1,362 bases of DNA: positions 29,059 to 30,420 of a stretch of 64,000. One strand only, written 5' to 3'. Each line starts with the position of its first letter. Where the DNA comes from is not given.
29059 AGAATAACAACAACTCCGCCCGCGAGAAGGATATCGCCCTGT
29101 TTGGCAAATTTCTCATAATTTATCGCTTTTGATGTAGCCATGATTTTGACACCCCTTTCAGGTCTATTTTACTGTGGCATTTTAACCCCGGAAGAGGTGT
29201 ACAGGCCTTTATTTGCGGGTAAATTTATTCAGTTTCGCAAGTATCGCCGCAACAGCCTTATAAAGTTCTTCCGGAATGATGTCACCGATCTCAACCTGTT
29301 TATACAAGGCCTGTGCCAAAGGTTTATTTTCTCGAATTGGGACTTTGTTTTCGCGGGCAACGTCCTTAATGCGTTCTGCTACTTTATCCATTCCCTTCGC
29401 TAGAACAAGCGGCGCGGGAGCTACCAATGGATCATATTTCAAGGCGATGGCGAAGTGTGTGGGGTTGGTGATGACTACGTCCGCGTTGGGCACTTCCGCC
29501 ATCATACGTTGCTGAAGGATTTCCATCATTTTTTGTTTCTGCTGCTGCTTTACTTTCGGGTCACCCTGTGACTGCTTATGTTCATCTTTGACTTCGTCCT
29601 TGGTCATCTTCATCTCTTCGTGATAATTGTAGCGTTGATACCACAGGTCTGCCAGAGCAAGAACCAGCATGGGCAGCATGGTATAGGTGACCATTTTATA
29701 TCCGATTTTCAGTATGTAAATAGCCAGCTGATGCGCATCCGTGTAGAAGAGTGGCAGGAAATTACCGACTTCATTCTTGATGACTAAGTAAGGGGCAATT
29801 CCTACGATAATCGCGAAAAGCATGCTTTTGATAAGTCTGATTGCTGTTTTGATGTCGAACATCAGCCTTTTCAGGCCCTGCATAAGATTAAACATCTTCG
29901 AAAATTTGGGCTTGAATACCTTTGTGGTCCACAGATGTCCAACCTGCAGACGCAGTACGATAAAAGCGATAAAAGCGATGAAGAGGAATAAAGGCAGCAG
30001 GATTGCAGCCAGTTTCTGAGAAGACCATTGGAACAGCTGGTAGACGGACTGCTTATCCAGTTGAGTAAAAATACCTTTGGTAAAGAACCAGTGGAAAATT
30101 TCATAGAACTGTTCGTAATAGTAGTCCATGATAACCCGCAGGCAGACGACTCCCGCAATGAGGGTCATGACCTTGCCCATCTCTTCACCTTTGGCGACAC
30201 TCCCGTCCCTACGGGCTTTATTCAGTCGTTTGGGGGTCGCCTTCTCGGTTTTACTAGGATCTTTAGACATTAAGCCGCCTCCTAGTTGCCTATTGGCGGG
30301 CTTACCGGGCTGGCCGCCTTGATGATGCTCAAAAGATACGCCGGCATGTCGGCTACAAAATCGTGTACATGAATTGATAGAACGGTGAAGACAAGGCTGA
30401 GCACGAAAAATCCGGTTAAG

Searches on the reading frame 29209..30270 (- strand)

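Call 63: search_protein_families(library=pfam, proteins=[window:29209-30270:-], max_evalue=0.00001)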
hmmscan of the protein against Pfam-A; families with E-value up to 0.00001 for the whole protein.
window:29209-30270:- (353 aa): 1 family
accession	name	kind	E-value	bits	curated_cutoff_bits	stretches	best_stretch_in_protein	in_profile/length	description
PF01312.24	Bac_export_2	-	4.8e-119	398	24.4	1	6-345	2-333/335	FlhB HrpN YscU SpaS Family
